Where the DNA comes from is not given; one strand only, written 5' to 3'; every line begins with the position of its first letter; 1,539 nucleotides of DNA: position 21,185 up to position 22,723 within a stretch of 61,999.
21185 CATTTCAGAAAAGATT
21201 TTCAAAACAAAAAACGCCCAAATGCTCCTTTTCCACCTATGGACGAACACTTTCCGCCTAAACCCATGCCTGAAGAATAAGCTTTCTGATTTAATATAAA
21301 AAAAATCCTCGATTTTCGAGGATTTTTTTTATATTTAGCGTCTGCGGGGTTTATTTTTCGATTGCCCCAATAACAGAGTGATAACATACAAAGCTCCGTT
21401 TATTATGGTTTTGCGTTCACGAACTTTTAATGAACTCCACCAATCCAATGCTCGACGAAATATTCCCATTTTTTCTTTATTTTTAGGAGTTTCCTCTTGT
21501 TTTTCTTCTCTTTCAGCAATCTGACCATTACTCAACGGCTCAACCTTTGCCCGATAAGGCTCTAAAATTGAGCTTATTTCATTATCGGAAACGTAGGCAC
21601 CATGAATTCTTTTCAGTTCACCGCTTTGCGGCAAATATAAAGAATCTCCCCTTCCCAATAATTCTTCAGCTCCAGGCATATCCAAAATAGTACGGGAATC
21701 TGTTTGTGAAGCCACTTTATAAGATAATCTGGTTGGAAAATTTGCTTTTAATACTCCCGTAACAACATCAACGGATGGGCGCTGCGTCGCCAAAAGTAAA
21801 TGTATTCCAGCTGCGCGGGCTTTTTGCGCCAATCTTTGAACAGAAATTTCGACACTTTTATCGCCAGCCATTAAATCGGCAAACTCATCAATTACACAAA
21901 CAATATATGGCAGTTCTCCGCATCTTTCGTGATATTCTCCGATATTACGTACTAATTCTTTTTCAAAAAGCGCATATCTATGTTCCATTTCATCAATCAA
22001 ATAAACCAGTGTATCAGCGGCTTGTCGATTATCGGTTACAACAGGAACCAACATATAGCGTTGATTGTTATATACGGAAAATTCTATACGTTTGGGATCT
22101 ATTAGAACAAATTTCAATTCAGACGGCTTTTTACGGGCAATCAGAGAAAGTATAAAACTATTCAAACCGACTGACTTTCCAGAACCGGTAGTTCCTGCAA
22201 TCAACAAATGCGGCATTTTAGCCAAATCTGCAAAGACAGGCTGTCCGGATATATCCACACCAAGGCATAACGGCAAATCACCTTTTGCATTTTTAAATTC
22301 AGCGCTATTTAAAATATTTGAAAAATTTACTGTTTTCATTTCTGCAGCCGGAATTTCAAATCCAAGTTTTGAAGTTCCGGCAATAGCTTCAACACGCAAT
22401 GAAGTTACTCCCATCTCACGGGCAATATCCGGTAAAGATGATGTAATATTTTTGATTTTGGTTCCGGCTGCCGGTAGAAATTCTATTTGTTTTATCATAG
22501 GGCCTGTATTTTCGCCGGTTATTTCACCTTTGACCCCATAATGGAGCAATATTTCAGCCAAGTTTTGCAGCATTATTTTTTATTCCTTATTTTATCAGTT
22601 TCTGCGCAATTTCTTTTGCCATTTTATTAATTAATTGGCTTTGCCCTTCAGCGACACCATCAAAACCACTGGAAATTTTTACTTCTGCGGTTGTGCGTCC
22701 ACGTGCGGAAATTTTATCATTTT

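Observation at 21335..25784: MCE/PqiC-type lipid-transport operon ending in a tail-anchored, gamma-less FtsK-like motor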

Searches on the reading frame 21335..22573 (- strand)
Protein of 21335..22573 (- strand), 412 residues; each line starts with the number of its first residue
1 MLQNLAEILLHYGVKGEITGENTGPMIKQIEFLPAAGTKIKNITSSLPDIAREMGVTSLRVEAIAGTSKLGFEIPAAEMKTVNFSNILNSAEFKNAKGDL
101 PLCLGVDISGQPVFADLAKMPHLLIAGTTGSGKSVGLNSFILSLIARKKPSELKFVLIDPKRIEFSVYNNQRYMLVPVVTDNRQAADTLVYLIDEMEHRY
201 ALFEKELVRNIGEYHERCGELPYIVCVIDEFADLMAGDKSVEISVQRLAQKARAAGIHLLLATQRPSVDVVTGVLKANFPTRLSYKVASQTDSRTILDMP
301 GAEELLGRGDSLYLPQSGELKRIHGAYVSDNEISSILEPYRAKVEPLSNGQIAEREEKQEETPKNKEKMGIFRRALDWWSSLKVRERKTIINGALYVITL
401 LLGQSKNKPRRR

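Call 3: search_protein_families(library=pfam, proteins=[window:21335-22573:-], max_evalue=0.01)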
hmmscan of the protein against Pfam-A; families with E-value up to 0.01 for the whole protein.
window:21335-22573:- (412 aa): 6 families
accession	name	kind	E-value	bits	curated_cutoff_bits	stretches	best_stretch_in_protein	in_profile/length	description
PF01580.24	FtsK_SpoIIIE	-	2.2e-54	184.7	24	1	86-268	4-221/221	FtsK/SpoIIIE family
PF17854.6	FtsK_alpha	-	1.3e-13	51.4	22.9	1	3-75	27-100/101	FtsK alpha domain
PF01935.23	DUF87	-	8.8e-05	23.1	23.2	1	109-169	10-68/220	Helicase HerA, central domain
PF12846.13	AAA_10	-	0.0011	18.5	27.5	1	119-162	20-59/362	AAA-like domain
PF13401.12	AAA_22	-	0.0028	18.4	27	1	122-264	7-123/130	AAA domain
PF00437.27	T2SSE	-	0.0089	15.2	24.9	0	119-145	139-167/370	Type II/IV secretion system protein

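Call 4: search_protein_families(library=ncbifam, proteins=[window:21335-22573:-], max_evalue=0.01)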
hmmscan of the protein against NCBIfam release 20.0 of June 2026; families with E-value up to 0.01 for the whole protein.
window:21335-22573:- (412 aa): 11 families
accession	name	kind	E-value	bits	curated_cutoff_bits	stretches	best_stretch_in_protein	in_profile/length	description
NF007615.0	PRK10263.1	equivalog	2.1e-97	327.3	1566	2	10-220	899-1110/1355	DNA translocase FtsK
TIGR03928.1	T7_EssCb_Firm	equivalog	3.6e-30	104.4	778.4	1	119-307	468-663/1296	type VII secretion protein EssC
TIGR03924.1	T7SS_EccC_a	equivalog_domain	1.8e-28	99.7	509.15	1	98-330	422-671/673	type VII secretion protein EccCa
TIGR03925.1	T7SS_EccC_b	equivalog_domain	1.1e-18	66.9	346.55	2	95-199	335-438/564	type VII secretion protein EccCb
NF041214.1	plasmid_TraB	equivalog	1.4e-14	53.5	800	1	122-297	250-419/639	plasmid transfer protein TraB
TIGR03743.1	SXT_TraD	subfamily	8.1e-09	34.5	366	1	81-161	135-212/636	conjugative transfer system coupling protein TraD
NF042944.1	HerA_antiphage_2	equivalog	6.9e-05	21.8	850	0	238-267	448-477/576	anti-phage-associated helicase HerA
TIGR00929.1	VirB4_CagE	subfamily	0.00015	20.2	643.1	0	222-267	634-678/792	VirB4 family type IV secretion/conjugal transfer ATPase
NF042943.1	HerA_antiphage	equivalog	0.00055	18.6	800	1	242-296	459-511/566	anti-phage-associated helicase HerA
NF041017.1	DNA_import_CedB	equivalog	0.00073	18.3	700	0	103-137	255-292/590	DNA import protein CedB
NF053655.1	CedD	equivalog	0.0036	16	600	0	200-298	400-490/527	DNA-translocating ATPase CedD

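Call 8: find_homologous_proteins(query=window:21335-22573:-, max_evalue=1e-10)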
Query window:21335-22573:- (412 aa): 8000 proteins with E <= 1e-10 among 8000 candidates; the best 120 are listed.
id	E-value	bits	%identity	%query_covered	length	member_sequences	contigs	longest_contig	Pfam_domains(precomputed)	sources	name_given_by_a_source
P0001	5.3e-262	886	99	100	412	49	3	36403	PF17854.7,PF01580.25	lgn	-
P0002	1.0e-261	886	98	100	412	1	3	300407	PF17854.7,PF01580.25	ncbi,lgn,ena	-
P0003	3.4e-260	881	98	100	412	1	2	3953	PF17854.7,PF01580.25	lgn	-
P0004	3.1e-259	877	96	100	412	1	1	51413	PF17854.7,PF01580.25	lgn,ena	-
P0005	4.2e-259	877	97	100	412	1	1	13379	PF17854.7,PF01580.25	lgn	-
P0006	2.6e-203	693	77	99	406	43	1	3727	PF17854.7,PF01580.25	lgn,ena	-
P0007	2.8e-196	670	73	100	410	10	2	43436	PF17854.7,PF01580.25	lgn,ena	-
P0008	4.1e-196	670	74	100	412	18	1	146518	PF17854.7,PF01580.25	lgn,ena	-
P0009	6.3e-196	669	74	100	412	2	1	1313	PF17854.7,PF01580.25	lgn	-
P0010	6.8e-196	669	74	100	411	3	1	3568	PF17854.7,PF01580.25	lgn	-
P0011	7.0e-196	669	73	100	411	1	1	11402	PF17854.7,PF01580.25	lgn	-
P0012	1.0e-195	668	73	100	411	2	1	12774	PF17854.7,PF01580.25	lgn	-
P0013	1.3e-193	661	72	100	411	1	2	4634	PF17854.7,PF01580.25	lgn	-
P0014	1.2e-190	652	71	100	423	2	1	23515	PF17854.7,PF01580.25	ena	-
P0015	1.3e-188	645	71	97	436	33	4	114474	PF01935.24,PF17854.7,PF01580.25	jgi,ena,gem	-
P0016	8.8e-186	636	70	100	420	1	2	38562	PF17854.7,PF01580.25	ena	-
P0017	2.0e-185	634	72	98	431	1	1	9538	PF17854.7,PF01580.25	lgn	-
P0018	6.9e-180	616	69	99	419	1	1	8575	PF17854.7,PF01580.25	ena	-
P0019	1.2e-179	615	69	100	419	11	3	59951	PF17854.7,PF01580.25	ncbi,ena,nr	ncbi:MAG: hypothetical protein J6T72_03080 [Alphaproteobacteria bacterium]|nr:hypothetical protein [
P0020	1.9e-178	611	68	99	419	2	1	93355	PF17854.7,PF01580.25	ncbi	-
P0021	3.7e-178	611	66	99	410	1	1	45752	PF17854.7,PF01580.25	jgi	-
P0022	2.4e-177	608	68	99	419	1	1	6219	PF17854.7,PF01580.25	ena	-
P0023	7.9e-172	590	66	99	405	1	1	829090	PF17854.7,PF01580.25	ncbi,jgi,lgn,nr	ncbi:MAG: hypothetical protein LBR70_02630 [Lactobacillaceae bacterium]|jgi:S-DNA-T family DNA segre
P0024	3.3e-171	588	64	100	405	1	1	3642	PF01935.24,PF17854.7,PF01580.25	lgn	-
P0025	4.3e-171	587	66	97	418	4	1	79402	PF17854.7,PF12846.14,PF01580.25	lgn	-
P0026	6.7e-171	587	66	100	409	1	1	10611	PF01935.24,PF17854.7,PF01580.25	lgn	-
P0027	9.1e-171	586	65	99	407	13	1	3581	PF17854.7,PF01580.25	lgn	-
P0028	1.6e-170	585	66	99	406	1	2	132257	PF17854.7,PF01580.25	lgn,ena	-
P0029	2.6e-169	581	66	99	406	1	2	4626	PF17854.7,PF01580.25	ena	-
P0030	6.1e-169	580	66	99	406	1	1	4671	PF17854.7,PF01580.25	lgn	-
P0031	7.3e-169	580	66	99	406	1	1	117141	PF17854.7,PF01580.25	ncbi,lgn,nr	ncbi:MAG: DNA translocase FtsK [Alphaproteobacteria bacterium]|nr:DNA translocase FtsK [Alphaproteob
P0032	7.3e-169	580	66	99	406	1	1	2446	PF17854.7,PF01580.25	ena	-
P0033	9.4e-169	580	64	100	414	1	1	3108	PF17854.7,PF01580.25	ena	-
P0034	1.0e-168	579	66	99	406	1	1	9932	PF17854.7,PF01580.25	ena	-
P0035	1.4e-168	579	66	99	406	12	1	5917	PF17854.7,PF01580.25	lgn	-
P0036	1.5e-168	579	64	100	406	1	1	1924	PF01935.24,PF17854.7,PF01580.25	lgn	-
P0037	3.2e-168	578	64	98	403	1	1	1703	PF01935.24,PF17854.7,PF20703.4,PF01580.25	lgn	-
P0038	4.2e-168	577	76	84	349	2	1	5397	PF17854.7,PF01580.25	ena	-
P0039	5.8e-168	577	65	99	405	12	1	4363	PF17854.7,PF01580.25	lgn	-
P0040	1.5e-167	576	65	99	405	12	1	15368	PF17854.7,PF01580.25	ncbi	-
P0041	1.1e-166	573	65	99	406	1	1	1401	PF17854.7,PF01580.25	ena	-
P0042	3.0e-166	571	66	99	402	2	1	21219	PF01935.24,PF17854.7,PF01580.25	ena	-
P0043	7.9e-166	570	64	99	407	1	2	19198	PF17854.7,PF01580.25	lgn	-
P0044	4.6e-165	567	63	99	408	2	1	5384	PF17854.7,PF01580.25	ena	-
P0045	1.4e-164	566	63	99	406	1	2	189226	PF17854.7,PF01580.25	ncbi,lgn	-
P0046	3.1e-164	565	62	99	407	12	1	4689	PF01935.24,PF17854.7,PF01580.25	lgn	-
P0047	5.3e-164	564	63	99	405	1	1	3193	PF17854.7,PF01580.25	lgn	-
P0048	8.6e-164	563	64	98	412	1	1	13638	PF01935.24,PF17854.7,PF01580.25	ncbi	-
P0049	9.1e-164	563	62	99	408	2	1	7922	PF17854.7,PF01580.25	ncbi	-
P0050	1.7e-163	562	63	100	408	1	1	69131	PF01935.24,PF17854.7,PF01580.25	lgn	-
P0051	7.5e-163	560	63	99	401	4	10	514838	PF17854.7,PF01580.25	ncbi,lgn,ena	-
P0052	7.9e-163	560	63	99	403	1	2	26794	PF01935.24,PF17854.7,PF01580.25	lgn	-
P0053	1.9e-162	559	62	99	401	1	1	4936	PF17854.7,PF01580.25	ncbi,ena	-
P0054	2.9e-162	558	63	100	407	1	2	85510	PF01935.24,PF17854.7,PF01580.25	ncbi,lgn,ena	-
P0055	1.2e-161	556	62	99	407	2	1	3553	PF17854.7,PF01580.25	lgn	-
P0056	6.9e-161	554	63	99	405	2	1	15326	PF17854.7,PF01580.25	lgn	-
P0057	2.7e-160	552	63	99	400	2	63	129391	PF17854.7,PF01580.25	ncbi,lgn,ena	-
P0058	1.0e-159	550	61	99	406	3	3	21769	PF17854.7,PF01580.25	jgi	-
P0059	1.1e-159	550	61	99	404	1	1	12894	PF17854.7,PF01580.25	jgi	-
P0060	1.2e-159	550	60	100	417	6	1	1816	PF17854.7,PF01580.25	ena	-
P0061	3.0e-159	548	63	98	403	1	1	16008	PF17854.7,PF01580.25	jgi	-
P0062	3.8e-159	548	61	99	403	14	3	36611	PF01935.24,PF17854.7,PF12846.14,PF01580.25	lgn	-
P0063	4.8e-159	548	65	95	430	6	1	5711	PF17854.7,PF12846.14,PF01580.25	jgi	jgi:S-DNA-T family DNA segregation ATPase FtsK/SpoIIIE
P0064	5.0e-159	548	62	99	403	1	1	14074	PF01935.24,PF17854.7,PF01580.25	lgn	-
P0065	5.5e-159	547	61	99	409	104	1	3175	PF17854.7,PF01580.25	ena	-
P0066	6.2e-159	547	61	99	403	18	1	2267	PF17854.7,PF01580.25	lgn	-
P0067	4.4e-158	544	60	100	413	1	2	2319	PF17854.7,PF01580.25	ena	-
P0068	4.9e-158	544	60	98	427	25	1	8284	PF17854.7,PF01580.25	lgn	-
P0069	6.9e-158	544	61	99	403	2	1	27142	PF17854.7,PF01580.25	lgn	-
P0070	1.3e-157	543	60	100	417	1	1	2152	PF17854.7,PF01580.25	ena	-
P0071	1.8e-157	542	61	100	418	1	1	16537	PF17854.7,PF01580.25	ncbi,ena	-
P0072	3.1e-157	542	61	99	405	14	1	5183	PF17854.7,PF01580.25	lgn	-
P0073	3.3e-157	542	60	100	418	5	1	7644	PF17854.7,PF01580.25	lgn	-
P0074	4.4e-157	541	58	99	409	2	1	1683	PF01935.24,PF17854.7,PF01580.25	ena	-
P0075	5.3e-157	541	61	100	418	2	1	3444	PF17854.7,PF01580.25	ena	-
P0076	9.6e-157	540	61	99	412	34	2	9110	PF01935.24,PF17854.7,PF01580.25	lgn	-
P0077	1.0e-156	540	60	99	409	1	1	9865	PF17854.7,PF01580.25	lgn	-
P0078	1.0e-156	540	60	99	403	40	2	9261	PF01935.24,PF17854.7,PF01580.25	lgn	-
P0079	1.4e-156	539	60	99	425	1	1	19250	PF17854.7,PF01580.25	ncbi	-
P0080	1.7e-156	539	61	98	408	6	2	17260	PF17854.7,PF01580.25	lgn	-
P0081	2.4e-156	539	62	99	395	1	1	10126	PF01935.24,PF17854.7,PF01580.25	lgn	-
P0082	2.7e-156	539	62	99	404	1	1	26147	PF17854.7,PF01580.25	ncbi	-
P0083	3.3e-156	538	63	97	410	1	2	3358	PF17854.7,PF12846.14,PF01580.25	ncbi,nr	ncbi:MAG: hypothetical protein MJ210_03880 [Alphaproteobacteria bacterium]|nr:hypothetical protein [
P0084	4.5e-156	538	60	100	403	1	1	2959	PF17854.7,PF01580.25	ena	-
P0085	5.0e-156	538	61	99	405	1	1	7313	PF17854.7,PF01580.25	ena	-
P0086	5.6e-156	537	60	98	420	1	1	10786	PF17854.7,PF01580.25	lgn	-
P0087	5.8e-156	537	60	100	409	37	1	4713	PF17854.7,PF13401.13,PF01580.25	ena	-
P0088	7.6e-156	537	59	100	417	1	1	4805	PF17854.7,PF01580.25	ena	-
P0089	9.6e-156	537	62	100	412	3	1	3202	PF17854.7,PF12846.14,PF01580.25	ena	-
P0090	1.2e-155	536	62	96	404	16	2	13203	PF17854.7,PF01580.25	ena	-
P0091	1.2e-155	536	65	97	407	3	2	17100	PF17854.7,PF01580.25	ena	-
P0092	1.6e-155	536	59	99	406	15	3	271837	PF01935.24,PF17854.7,PF01580.25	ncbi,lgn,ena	-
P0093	1.8e-155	536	59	100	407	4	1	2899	PF17854.7,PF01580.25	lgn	-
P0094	3.9e-155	535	59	100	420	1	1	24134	PF17854.7,PF01580.25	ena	-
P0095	4.1e-155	535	60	98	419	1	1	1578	PF17854.7,PF01580.25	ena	-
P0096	4.6e-155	534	60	99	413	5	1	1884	PF17854.7,PF01580.25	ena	-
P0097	5.3e-155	534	59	99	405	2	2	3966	PF17854.7,PF01580.25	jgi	-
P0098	6.8e-155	534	61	99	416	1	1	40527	PF17854.7,PF01580.25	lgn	-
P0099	7.2e-155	534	58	100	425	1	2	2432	PF17854.7,PF01580.25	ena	-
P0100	7.5e-155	534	61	97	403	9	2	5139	PF01935.24,PF17854.7,PF12846.14,PF01580.25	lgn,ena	-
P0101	1.1e-154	533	60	98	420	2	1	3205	PF17854.7,PF01580.25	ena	-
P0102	1.3e-154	533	62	97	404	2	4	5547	PF17854.7,PF01580.25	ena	-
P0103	1.4e-154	533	59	100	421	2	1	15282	PF01935.24,PF17854.7,PF01580.25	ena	-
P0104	1.7e-154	533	60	99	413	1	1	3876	PF01935.24,PF17854.7,PF01580.25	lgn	-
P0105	2.6e-154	532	60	95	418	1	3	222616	PF17854.7,PF01580.25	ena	-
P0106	2.7e-154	532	59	99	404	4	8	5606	PF17854.7,PF01580.25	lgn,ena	-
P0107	2.7e-154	532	58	100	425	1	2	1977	PF17854.7,PF01580.25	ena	-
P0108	3.0e-154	532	60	98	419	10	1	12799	PF17854.7,PF01580.25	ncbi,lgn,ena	-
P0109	3.6e-154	532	59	100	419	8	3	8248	PF17854.7,PF01580.25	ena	-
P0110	6.0e-154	531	60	99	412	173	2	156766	PF01935.24,PF17854.7,PF01580.25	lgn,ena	-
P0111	6.3e-154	531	59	100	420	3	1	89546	PF17854.7,PF01580.25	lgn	-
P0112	6.6e-154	531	61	99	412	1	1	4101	PF01935.24,PF17854.7,PF01580.25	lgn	-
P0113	1.1e-153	530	59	100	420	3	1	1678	PF17854.7,PF01580.25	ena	-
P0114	4.0e-153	528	61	100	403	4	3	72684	PF01935.24,PF17854.7,PF01580.25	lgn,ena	-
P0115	1.0e-152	527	59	98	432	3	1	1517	PF17854.7,PF01580.25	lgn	-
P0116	1.1e-152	527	60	99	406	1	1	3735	PF17854.7,PF12846.14,PF01580.25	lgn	-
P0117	1.7e-152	526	60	100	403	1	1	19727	PF01935.24,PF17854.7,PF01580.25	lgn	-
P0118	1.9e-152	526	60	100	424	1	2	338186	PF17854.7,PF01580.25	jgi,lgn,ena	-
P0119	4.5e-152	525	59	98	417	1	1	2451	PF17854.7,PF01580.25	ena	-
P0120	4.8e-152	525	58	98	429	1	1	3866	PF01935.24,PF17854.7,PF13401.13,PF01580.25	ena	-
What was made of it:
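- The 120 best-scoring homologue clusters are 349-436 aa with the same Pfam architecture (call 8).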

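Call 10: find_encoding_contigs(protein=P0023, flank=10000, max_places=3)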
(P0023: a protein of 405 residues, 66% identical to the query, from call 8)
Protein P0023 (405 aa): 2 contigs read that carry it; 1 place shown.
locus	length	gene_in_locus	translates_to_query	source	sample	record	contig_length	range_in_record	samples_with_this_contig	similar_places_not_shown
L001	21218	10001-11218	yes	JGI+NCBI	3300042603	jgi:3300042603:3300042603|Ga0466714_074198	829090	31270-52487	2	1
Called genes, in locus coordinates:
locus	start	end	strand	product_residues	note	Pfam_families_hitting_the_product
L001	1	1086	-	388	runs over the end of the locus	PF00465:Fe-ADH, PF13685:Fe-ADH_2, PF25137:ADH_Fe_C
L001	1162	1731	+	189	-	-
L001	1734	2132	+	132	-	PF00293:NUDIX, PF14815:NUDIX_4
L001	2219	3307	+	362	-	PF00959:Phage_lysozyme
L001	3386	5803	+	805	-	PF00924:MS_channel_2nd, PF21082:MS_channel_3rd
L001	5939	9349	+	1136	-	PF05977:MFS_3, PF07690:MFS_1, PF01553:Acyltransferase, PF00501:AMP-binding, PF13193:AMP-binding_C (weak)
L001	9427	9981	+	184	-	PF03729:DUF308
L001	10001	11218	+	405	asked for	PF17854:FtsK_alpha, PF01580:FtsK_SpoIIIE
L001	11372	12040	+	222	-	PF00230:MIP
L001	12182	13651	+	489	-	PF00324:AA_permease, PF13520:AA_permease_2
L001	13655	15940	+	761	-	PF03709:OKR_DC_1_N, PF01276:OKR_DC_1, PF03711:OKR_DC_1_C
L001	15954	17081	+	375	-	PF04966:OprB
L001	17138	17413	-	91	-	-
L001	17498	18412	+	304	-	PF00248:Aldo_ket_red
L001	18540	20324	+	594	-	PF00587:tRNA-synt_2b, PF04073:tRNA_edit, PF03129:HGTP_anticodon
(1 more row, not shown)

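Call 11: find_encoding_contigs(protein=P0051, flank=10000, max_places=3)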
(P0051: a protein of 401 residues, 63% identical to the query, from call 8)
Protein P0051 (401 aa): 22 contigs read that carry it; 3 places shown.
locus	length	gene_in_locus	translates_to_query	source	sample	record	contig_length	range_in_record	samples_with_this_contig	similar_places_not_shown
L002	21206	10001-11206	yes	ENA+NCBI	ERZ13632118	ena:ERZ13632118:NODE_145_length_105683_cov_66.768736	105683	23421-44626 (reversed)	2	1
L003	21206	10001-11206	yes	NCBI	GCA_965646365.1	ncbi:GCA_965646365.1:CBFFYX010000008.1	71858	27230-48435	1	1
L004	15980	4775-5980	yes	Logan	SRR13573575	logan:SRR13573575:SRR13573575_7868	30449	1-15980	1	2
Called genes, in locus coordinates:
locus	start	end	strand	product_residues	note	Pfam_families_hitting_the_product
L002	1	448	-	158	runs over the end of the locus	PF04355:BamE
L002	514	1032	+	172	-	PF02620:YceD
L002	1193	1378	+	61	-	PF01783:Ribosomal_L32p, PF13248:Zn_ribbon_3 (weak)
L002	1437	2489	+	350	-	PF02504:FA_synthesis, PF01515:PTA_PTB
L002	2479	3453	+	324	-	PF08392:FAE1_CUT1_RppA (weak), PF00108:Thiolase_N, PF08545:ACP_syn_III, PF08541:ACP_syn_III_C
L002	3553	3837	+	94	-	PF18291:HU-HIG, PF00216:Bac_DNA_binding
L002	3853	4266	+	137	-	PF00376:MerR, PF13411:MerR_1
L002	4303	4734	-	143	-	-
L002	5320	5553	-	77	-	-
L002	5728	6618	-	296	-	PF00126:HTH_1, PF03466:LysR_substrate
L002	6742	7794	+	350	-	PF12740:PETase (faint), PF01738:DLH (faint), PF02129:Peptidase_S15, PF00326:Peptidase_S9 (faint), PF08840:BAAT_C (faint)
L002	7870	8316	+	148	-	PF00293:NUDIX, PF14815:NUDIX_4 (weak)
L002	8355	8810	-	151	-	-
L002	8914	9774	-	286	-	-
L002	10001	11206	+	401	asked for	PF17854:FtsK_alpha, PF01580:FtsK_SpoIIIE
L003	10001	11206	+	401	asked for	PF17854:FtsK_alpha, PF01580:FtsK_SpoIIIE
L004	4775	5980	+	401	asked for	PF17854:FtsK_alpha, PF01580:FtsK_SpoIIIE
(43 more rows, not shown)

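Call 12: find_encoding_contigs(protein=P0008, flank=8000, max_places=2)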
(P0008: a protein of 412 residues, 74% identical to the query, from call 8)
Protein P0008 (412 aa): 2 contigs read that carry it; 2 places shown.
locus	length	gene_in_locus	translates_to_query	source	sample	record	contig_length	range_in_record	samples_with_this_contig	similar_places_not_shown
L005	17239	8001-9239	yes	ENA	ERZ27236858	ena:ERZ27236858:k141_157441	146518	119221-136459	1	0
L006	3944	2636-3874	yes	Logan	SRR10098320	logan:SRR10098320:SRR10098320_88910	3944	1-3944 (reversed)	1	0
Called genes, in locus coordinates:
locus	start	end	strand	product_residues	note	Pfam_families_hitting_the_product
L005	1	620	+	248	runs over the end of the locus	PF13512:TPR_18, PF13525:YfiO, PF00515:TPR_1 (faint), PF07719:TPR_2 (faint), PF13174:TPR_6 (faint), PF13428:TPR_14 (faint), PF13432:TPR_16 (faint)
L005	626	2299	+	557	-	PF02463:SMC_N, PF13476:AAA_23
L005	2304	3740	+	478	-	PF00749:tRNA-synt_1c, PF19269:Anticodon_2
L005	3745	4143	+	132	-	PF00293:NUDIX, PF14815:NUDIX_4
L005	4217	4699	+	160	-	-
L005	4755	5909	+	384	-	PF02405:MlaE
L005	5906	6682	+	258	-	PF00005:ABC_tran, PF13304:AAA_21 (weak)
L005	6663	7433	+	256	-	PF02470:MlaD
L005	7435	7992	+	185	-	PF03886:ABC_trans_aux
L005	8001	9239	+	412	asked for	PF17854:FtsK_alpha, PF01580:FtsK_SpoIIIE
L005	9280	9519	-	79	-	-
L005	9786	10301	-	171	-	PF07813:LTXXQ (faint)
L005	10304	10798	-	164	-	PF04542:Sigma70_r2, PF08281:Sigma70_r4_2, PF04545:Sigma70_r4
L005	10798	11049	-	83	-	-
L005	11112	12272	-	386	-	PF00465:Fe-ADH, PF13685:Fe-ADH_2, PF25137:ADH_Fe_C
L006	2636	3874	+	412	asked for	PF17854:FtsK_alpha, PF01580:FtsK_SpoIIIE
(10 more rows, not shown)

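Call 13: find_encoding_contigs(protein=P0015, flank=8000, max_places=2)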
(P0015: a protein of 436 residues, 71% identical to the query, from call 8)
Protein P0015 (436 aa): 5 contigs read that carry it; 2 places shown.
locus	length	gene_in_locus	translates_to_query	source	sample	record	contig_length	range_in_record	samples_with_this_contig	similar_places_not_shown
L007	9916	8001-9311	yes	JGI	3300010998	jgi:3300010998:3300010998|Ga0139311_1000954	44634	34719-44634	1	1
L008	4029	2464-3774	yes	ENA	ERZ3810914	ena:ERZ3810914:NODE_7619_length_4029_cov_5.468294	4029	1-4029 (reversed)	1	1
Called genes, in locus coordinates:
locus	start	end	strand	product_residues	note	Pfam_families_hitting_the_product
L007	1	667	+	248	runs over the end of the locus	PF13512:TPR_18, PF13428:TPR_14 (faint), PF13525:YfiO, PF07719:TPR_2 (faint), PF13174:TPR_6 (faint), PF13432:TPR_16 (faint)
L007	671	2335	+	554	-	PF02463:SMC_N, PF13175:AAA_15, PF13476:AAA_23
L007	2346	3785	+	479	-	PF00749:tRNA-synt_1c, PF19269:Anticodon_2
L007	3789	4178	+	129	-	PF00293:NUDIX, PF14815:NUDIX_4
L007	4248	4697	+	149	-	-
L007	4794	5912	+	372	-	PF13466:STAS_2 (weak), PF02405:MlaE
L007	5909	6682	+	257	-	PF00005:ABC_tran, PF13304:AAA_21 (faint)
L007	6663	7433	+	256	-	PF02470:MlaD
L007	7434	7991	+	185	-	PF03886:ABC_trans_aux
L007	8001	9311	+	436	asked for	PF17854:FtsK_alpha, PF01580:FtsK_SpoIIIE, PF01935:DUF87 (faint), PF01580:FtsK_SpoIIIE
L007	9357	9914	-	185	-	?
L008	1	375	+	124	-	?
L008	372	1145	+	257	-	PF00005:ABC_tran, PF13304:AAA_21 (faint)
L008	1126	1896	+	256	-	PF02470:MlaD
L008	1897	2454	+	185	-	PF03886:ABC_trans_aux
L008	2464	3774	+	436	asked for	PF17854:FtsK_alpha, PF01580:FtsK_SpoIIIE, PF01935:DUF87 (faint), PF01580:FtsK_SpoIIIE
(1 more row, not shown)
